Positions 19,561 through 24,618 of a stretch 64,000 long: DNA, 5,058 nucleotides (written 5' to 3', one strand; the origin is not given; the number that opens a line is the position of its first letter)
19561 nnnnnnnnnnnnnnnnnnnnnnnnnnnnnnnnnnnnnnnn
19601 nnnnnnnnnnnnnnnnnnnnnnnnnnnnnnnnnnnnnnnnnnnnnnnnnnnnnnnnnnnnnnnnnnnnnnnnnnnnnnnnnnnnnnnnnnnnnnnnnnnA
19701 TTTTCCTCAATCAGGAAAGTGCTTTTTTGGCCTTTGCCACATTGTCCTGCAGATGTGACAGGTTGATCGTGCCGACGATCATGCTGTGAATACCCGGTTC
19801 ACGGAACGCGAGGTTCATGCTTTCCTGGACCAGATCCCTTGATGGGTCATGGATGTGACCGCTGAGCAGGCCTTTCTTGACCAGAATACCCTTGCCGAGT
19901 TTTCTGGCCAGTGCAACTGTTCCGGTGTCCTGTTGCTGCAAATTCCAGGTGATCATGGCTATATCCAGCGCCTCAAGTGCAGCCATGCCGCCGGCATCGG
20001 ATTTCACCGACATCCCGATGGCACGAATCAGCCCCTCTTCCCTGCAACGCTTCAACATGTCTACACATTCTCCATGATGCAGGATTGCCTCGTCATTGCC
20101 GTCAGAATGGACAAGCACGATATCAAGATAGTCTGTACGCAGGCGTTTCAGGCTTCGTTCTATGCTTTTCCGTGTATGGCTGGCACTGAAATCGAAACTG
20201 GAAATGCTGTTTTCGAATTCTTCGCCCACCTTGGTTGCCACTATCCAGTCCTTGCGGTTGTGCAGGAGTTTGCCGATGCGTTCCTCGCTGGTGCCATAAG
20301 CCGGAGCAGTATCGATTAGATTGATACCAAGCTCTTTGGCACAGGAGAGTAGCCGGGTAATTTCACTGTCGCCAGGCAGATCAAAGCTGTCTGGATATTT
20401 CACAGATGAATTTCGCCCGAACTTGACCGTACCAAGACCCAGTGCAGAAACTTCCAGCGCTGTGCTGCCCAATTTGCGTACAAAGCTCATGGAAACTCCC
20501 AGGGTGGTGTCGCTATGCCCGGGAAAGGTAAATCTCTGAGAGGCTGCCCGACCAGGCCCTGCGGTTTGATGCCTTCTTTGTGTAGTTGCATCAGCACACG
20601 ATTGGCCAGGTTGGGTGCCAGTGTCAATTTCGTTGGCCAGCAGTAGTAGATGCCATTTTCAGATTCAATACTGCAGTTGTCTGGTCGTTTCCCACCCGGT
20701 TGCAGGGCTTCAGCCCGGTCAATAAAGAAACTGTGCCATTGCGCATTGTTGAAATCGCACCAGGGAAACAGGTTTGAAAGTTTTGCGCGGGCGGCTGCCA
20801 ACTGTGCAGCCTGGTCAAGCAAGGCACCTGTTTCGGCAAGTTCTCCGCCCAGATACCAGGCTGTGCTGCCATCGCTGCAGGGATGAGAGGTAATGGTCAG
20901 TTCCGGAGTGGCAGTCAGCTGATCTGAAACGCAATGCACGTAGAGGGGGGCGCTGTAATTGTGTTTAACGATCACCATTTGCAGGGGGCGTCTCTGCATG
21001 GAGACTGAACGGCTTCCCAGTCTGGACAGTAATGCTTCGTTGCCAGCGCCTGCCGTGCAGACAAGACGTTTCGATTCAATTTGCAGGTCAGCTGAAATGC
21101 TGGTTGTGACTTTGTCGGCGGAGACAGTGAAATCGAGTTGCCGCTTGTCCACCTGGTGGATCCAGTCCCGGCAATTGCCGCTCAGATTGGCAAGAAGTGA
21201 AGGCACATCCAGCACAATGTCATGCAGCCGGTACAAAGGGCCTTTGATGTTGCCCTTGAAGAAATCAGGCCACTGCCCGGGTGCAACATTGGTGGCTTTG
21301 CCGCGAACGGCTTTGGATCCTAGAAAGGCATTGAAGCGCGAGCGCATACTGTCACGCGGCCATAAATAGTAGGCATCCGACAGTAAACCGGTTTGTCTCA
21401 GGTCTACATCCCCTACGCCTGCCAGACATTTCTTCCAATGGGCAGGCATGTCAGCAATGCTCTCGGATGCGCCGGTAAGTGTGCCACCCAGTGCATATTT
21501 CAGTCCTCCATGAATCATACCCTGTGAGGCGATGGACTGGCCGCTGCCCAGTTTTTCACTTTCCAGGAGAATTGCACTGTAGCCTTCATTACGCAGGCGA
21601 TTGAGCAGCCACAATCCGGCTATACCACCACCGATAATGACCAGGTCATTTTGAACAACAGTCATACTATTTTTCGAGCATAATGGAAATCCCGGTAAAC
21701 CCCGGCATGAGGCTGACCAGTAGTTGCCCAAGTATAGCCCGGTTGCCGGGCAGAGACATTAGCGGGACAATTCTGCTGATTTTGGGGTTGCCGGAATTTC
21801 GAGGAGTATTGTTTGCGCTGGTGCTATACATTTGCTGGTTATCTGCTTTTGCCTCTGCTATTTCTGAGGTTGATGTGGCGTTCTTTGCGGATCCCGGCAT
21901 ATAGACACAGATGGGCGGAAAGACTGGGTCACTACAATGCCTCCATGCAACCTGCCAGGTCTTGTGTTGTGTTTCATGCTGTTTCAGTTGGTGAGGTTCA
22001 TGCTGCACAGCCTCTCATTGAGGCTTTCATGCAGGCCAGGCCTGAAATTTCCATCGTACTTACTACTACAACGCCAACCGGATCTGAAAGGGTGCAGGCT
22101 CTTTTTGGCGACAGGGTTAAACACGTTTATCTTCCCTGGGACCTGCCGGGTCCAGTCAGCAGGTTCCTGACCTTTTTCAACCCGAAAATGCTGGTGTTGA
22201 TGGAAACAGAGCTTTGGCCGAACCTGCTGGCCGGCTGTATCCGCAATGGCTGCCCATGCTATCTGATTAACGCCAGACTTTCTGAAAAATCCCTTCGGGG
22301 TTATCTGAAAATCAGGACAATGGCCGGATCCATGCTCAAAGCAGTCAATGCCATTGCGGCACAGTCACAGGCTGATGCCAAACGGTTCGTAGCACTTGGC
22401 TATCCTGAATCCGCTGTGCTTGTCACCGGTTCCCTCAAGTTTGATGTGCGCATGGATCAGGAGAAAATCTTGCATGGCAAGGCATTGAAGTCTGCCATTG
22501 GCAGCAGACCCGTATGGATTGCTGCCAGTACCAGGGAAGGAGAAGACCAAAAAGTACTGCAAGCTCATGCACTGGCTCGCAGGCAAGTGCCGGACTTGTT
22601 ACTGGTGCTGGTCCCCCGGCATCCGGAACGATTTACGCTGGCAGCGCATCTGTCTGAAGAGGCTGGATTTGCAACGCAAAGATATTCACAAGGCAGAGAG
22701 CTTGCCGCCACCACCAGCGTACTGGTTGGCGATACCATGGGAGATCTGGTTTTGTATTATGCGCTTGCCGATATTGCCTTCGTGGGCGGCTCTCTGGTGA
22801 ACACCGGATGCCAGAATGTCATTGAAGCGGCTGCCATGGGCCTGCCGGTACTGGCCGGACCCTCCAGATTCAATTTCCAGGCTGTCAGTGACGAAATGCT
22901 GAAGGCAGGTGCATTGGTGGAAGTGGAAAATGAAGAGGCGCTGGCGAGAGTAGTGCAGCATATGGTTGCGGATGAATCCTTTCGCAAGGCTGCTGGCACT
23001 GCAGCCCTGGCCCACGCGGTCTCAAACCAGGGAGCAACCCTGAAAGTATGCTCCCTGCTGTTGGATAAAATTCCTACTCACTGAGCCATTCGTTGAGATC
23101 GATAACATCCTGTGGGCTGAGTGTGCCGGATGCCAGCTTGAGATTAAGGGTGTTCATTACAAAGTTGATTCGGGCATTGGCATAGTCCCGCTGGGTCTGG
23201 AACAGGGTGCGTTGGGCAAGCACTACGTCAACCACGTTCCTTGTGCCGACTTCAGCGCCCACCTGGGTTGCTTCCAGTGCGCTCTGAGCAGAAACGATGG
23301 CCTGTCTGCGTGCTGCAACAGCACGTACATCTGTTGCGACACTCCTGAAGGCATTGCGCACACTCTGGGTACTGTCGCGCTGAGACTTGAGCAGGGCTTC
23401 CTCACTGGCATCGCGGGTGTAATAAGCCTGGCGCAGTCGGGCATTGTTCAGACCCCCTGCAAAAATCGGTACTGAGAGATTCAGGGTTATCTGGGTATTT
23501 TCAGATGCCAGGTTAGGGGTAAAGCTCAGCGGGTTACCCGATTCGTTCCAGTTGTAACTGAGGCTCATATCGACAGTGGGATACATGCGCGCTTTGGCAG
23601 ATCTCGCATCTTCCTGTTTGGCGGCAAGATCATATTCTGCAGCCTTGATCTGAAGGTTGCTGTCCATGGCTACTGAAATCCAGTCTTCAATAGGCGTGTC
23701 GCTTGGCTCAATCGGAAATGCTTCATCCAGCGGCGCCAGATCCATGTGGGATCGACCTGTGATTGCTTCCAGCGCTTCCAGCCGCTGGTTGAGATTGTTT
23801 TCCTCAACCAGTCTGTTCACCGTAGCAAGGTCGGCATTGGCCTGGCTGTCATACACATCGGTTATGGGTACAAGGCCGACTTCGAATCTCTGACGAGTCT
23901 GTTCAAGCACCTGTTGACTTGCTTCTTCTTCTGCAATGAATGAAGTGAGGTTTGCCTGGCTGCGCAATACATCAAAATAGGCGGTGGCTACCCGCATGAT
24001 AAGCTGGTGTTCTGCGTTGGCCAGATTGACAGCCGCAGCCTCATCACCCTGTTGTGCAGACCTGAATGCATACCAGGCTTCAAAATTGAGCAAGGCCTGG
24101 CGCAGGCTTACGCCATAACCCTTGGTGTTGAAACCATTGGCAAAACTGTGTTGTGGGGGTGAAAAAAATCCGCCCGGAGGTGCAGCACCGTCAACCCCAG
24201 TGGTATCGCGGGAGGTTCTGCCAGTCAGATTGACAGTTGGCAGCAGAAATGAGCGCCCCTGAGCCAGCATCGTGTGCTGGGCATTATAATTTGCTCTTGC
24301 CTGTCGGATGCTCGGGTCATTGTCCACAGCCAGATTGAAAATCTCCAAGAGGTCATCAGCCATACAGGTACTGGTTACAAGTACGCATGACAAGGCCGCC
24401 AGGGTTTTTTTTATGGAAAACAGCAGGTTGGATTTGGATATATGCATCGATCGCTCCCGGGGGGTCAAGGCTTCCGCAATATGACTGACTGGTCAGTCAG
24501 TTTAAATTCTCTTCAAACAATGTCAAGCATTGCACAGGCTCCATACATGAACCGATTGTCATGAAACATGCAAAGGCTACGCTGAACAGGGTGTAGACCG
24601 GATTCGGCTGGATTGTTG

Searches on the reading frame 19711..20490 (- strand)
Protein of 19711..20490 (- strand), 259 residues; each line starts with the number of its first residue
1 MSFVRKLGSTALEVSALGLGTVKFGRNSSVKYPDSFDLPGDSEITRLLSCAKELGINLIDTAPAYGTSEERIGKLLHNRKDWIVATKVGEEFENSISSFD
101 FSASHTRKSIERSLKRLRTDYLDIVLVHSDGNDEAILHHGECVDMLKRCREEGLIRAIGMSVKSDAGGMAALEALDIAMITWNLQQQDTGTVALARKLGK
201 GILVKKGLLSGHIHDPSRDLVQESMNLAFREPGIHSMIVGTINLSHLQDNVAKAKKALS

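Call 78: search_protein_families(library=pfam, proteins=[window:19711-20490:-], max_evalue=0.001)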
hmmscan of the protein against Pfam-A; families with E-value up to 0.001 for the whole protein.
window:19711-20490:- (259 aa): 1 family
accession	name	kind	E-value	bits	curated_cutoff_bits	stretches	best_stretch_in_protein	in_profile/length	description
PF00248.27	Aldo_ket_red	-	5e-31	108.3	24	1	17-206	2-190/291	Aldo/keto reductase family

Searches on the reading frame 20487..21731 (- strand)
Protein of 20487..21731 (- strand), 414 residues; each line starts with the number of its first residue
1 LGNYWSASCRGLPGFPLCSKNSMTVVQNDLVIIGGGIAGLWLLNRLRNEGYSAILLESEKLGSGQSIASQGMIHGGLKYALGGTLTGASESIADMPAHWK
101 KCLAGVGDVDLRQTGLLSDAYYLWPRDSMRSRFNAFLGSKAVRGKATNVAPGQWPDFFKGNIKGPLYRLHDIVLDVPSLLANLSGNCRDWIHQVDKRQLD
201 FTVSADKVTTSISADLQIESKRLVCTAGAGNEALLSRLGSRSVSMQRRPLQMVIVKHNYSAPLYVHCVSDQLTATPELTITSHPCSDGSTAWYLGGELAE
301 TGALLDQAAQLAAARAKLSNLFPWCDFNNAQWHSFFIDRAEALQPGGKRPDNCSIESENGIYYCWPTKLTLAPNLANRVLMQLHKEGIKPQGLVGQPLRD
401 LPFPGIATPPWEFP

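Call 78: search_protein_families(library=pfam, proteins=[window:20487-21731:-], max_evalue=0.001)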
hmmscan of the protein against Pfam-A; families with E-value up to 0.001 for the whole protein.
window:20487-21731:- (414 aa): 2 families
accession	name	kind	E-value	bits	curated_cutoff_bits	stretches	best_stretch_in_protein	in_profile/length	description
PF01266.30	DAO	-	5.8e-15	56.1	27.9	1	29-323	1-298/353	FAD dependent oxidoreductase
PF00890.30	FAD_binding_2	-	8.2e-05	22.4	20.4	1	29-77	1-49/414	FAD binding domain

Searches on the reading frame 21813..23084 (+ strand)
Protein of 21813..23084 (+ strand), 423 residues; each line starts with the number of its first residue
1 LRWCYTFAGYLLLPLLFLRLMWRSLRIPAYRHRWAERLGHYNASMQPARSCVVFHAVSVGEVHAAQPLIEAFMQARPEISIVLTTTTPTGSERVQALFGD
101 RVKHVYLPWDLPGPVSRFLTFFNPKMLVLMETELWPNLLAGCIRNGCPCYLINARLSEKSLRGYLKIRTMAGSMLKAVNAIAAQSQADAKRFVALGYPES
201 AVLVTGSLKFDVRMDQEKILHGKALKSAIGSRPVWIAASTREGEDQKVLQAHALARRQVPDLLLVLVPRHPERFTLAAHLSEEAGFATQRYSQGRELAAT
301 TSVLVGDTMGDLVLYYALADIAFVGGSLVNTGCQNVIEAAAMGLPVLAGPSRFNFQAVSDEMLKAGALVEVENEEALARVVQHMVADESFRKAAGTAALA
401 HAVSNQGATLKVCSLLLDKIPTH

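Call 77: search_protein_families(library=pfam, proteins=[window:21813-23084:+], max_evalue=0.00001)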
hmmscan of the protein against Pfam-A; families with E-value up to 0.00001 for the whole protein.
window:21813-23084:+ (423 aa): 2 families
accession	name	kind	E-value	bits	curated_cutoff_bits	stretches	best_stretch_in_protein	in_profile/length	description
PF04413.22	Glycos_transf_N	-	5e-68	228.6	23.9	1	32-212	1-179/179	3-Deoxy-D-manno-octulosonic-acid transferase (kdotransferase)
PF00534.26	Glycos_transf_1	-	1.9e-09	37.8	26.4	1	242-398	12-169/172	Glycosyl transferases group 1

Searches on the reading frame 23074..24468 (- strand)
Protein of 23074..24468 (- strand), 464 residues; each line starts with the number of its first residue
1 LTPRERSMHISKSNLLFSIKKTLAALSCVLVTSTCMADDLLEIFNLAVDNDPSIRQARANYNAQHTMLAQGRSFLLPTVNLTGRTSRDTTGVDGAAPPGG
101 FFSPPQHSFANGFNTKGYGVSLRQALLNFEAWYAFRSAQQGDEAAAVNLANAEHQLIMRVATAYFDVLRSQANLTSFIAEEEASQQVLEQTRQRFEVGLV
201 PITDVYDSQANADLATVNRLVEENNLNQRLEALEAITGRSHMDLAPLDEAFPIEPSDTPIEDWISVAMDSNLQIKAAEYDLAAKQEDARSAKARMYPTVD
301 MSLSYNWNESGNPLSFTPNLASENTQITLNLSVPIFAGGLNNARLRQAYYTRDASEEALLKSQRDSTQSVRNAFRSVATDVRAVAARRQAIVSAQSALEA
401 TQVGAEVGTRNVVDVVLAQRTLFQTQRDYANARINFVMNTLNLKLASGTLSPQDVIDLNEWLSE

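Call 77: search_protein_families(library=pfam, proteins=[window:23074-24468:-], max_evalue=0.00001)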
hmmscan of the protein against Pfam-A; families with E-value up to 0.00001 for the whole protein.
window:23074-24468:- (464 aa): 1 family
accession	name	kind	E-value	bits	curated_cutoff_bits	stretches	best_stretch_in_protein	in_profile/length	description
PF02321.23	OEP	-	9.4e-61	205.3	22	2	261-448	2-187/187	Outer membrane efflux protein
